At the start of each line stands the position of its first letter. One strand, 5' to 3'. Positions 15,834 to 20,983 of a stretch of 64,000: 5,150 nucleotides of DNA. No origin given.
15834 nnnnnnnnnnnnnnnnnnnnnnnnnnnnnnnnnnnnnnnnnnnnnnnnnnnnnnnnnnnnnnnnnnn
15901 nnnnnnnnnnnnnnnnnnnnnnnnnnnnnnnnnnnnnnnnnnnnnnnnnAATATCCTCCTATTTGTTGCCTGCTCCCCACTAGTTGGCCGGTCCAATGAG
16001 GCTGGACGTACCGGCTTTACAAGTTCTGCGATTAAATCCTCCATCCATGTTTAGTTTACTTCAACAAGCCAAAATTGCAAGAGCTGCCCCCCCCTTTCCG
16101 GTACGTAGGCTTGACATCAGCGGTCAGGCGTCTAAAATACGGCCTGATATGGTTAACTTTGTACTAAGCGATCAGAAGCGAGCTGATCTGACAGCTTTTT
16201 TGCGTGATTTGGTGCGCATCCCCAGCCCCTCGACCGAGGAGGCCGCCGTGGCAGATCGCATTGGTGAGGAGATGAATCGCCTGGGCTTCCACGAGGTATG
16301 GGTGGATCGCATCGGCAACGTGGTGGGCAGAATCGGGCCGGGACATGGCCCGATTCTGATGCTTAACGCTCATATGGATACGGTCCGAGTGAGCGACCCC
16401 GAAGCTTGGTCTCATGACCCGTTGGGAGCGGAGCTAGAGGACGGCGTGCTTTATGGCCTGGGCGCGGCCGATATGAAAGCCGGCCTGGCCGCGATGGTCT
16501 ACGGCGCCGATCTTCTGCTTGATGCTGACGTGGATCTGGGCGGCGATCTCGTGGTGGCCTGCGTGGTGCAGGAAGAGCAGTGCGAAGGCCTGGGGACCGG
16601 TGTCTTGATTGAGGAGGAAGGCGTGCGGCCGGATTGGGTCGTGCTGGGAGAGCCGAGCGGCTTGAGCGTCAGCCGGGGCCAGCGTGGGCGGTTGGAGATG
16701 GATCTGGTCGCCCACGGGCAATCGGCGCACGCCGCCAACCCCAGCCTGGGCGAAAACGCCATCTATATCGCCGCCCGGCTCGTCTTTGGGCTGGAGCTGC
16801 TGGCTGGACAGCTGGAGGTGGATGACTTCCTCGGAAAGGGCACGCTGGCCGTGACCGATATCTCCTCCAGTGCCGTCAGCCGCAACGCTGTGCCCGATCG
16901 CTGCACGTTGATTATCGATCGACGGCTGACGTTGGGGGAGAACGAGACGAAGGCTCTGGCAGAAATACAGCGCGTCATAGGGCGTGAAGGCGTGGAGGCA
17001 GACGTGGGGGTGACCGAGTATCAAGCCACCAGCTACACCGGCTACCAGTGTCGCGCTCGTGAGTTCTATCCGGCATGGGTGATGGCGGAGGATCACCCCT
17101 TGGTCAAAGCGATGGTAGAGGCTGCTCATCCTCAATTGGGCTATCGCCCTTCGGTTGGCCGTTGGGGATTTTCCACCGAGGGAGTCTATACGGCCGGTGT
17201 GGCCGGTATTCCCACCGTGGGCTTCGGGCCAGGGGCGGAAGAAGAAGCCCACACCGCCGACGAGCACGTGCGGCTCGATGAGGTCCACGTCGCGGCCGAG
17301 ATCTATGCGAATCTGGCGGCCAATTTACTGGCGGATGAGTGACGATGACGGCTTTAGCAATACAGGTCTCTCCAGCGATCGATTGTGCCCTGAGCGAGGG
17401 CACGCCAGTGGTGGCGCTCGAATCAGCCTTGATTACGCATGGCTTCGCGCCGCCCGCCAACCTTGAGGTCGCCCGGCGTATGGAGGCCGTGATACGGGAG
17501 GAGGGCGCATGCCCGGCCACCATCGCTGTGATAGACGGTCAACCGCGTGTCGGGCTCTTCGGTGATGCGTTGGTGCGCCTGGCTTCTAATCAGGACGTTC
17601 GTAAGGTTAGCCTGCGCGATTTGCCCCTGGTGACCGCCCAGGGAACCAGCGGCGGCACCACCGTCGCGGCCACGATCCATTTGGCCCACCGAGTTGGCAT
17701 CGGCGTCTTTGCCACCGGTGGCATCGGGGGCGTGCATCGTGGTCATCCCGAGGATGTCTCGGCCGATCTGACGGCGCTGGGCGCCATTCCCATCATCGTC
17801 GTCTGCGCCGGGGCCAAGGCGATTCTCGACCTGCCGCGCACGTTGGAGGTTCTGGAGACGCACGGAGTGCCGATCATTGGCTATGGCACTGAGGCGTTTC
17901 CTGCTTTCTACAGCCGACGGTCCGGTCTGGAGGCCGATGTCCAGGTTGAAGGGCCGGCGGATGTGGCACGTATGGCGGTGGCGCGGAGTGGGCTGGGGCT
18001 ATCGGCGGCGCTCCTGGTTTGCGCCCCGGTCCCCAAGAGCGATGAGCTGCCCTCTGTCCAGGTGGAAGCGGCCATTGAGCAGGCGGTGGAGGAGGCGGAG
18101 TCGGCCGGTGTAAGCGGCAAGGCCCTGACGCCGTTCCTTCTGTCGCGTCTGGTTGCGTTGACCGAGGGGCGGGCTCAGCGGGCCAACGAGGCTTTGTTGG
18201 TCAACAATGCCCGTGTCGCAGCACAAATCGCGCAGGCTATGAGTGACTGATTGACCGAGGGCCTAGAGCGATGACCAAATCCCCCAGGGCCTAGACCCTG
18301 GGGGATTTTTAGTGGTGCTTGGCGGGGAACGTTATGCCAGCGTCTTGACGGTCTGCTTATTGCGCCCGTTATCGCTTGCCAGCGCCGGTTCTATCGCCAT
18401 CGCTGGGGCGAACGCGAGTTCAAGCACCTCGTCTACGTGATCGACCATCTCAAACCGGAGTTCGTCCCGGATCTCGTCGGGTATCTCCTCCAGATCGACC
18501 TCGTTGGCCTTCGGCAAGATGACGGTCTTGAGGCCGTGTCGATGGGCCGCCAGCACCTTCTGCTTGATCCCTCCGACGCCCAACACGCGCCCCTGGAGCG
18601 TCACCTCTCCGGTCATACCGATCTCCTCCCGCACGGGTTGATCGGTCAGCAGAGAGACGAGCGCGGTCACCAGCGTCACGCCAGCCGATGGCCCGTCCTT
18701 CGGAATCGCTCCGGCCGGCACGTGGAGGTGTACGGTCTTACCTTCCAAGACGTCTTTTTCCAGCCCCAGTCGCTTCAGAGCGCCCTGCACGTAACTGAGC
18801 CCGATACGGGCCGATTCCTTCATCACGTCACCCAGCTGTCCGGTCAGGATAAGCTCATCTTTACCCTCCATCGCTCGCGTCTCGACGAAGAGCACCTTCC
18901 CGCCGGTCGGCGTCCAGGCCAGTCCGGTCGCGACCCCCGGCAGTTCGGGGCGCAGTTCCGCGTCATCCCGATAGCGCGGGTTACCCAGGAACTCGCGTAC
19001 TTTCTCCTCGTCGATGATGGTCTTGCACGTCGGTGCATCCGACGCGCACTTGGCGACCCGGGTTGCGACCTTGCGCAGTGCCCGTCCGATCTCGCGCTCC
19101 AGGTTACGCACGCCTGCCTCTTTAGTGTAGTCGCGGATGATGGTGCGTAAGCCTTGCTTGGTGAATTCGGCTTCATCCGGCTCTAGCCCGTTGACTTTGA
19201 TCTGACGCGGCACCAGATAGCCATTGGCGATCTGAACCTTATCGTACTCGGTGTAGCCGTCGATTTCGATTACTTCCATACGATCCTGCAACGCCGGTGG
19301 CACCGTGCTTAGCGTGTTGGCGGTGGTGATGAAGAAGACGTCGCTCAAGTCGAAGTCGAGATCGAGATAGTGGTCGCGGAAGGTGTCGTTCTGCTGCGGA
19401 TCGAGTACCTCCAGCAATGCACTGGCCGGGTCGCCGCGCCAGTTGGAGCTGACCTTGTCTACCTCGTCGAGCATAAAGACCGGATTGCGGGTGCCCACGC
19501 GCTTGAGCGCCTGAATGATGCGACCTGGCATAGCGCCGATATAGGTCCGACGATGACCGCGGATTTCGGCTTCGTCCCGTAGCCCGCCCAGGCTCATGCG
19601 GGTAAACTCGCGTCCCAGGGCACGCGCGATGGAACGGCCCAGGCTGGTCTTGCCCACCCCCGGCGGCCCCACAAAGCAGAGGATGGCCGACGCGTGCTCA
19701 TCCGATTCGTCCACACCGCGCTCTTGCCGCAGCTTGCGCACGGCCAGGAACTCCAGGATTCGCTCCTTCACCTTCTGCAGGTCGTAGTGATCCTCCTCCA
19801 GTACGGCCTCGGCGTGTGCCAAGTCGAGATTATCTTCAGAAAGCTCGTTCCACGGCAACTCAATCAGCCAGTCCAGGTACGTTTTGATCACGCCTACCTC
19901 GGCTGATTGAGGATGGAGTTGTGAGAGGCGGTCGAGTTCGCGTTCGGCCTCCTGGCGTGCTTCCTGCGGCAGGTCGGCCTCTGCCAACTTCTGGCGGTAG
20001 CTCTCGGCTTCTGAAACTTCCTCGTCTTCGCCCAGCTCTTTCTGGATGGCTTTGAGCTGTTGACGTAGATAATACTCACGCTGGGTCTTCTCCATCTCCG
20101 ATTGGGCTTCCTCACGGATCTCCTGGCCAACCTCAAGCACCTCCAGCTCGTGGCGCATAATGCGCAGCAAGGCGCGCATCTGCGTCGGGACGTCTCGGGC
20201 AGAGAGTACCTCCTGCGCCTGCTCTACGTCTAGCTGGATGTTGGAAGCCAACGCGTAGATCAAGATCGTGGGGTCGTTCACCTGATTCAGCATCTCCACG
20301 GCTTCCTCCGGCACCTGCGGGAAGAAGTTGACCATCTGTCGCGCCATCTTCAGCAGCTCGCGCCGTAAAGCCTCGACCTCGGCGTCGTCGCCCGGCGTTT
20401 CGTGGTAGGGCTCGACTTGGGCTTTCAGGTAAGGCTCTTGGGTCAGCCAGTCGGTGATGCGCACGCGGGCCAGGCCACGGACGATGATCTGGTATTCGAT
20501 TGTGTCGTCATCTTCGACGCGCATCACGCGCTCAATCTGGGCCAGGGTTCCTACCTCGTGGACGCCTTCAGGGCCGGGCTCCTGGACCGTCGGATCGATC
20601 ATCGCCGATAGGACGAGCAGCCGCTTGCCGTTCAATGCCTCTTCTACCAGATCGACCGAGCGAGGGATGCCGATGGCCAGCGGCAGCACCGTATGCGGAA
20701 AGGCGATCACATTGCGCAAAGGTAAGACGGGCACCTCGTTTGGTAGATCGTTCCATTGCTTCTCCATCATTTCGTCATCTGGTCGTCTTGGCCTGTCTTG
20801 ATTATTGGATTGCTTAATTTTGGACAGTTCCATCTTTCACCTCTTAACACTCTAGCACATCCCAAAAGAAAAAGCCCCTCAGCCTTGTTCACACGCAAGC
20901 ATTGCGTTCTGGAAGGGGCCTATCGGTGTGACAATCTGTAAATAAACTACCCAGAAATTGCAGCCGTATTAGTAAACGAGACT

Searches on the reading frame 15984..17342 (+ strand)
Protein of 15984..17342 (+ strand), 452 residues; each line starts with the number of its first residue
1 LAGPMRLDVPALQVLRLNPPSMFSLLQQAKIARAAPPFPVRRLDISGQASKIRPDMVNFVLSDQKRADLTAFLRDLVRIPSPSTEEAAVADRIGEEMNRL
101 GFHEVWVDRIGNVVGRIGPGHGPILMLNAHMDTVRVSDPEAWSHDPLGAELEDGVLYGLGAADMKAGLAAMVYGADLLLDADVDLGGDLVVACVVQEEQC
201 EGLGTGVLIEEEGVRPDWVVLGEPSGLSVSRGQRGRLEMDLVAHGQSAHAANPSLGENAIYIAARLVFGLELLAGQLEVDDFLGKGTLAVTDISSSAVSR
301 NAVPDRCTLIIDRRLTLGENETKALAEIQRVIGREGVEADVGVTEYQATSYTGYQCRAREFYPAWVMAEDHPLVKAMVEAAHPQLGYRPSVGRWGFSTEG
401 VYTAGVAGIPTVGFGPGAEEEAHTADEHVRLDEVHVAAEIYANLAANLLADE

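Call 82: search_protein_families(library=pfam, proteins=[window:15984-17342:+], max_evalue=0.00001)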
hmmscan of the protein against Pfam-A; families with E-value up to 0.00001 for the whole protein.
window:15984-17342:+ (452 aa): 2 families
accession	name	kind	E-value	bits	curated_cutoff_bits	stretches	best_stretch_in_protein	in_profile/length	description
PF01546.33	Peptidase_M20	-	2.2e-30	106.5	24.6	1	126-446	1-205/206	Peptidase family M20/M25/M40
PF07687.19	M20_dimer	-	2.3e-17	63.3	21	1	232-338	2-105/107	Peptidase dimerisation domain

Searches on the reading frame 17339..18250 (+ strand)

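Call 82: search_protein_families(library=pfam, proteins=[window:17339-18250:+], max_evalue=0.00001)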
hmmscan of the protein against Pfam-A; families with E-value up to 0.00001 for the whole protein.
window:17339-18250:+ (303 aa): 1 family
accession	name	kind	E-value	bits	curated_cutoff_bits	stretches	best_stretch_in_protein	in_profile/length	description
PF04227.17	Indigoidine_A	-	1.5e-114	382.7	25.2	1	14-299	2-290/291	Indigoidine synthase A like protein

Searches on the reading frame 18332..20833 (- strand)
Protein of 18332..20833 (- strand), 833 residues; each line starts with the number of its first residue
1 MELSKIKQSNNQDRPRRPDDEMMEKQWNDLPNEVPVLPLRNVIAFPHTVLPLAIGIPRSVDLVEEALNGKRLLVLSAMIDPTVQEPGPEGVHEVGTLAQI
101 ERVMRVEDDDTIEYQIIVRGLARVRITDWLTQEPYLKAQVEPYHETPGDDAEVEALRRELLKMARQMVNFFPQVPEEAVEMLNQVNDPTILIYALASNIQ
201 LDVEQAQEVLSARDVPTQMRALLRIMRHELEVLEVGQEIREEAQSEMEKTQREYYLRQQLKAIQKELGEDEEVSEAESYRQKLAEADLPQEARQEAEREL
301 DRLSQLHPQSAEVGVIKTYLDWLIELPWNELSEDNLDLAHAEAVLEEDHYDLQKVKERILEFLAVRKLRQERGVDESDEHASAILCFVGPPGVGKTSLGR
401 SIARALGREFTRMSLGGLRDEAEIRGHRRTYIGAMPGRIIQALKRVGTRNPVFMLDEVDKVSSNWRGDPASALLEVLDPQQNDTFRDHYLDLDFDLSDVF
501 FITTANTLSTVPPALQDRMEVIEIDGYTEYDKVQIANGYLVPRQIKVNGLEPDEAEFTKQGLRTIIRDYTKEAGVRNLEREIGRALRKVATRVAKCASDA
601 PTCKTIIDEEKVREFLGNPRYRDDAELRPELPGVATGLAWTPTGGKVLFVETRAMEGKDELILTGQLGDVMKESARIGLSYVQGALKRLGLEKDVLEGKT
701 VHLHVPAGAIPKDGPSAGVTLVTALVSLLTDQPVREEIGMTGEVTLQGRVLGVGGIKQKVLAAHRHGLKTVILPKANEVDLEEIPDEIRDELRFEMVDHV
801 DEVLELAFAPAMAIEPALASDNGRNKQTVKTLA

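Call 6: search_protein_families(library=pfam, proteins=[window:18332-20833:-], max_evalue=0.001)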
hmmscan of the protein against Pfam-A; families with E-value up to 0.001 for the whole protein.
window:18332-20833:- (833 aa): 7 families
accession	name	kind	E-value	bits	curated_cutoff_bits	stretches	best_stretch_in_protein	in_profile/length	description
PF05362.19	Lon_C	-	1.1e-85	286.9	21.1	1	607-808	2-203/205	Lon protease (S16) C-terminal proteolytic domain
PF02190.22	LON_substr_bdg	-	4.4e-42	144.7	28.7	1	33-227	1-199/200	ATP-dependent protease La (LON) substrate-binding domain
PF00004.35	AAA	-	3.7e-24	86.1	21.2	1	385-522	1-126/131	ATPase family associated with various cellular activities (AAA)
PF22667.2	Lon_lid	-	1.9e-18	66.3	27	1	546-595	1-50/57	Lon protease AAA+ ATPase lid domain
PF07728.20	AAA_5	-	3e-10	40.7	22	1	385-519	2-139/139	AAA domain (dynein-related subfamily)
PF13541.12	ChlI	-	1.5e-06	28.5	27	1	650-777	1-121/121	Subunit ChlI of Mg-chelatase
PF13401.12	AAA_22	-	5.2e-05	24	27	0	383-467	6-98/130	AAA domain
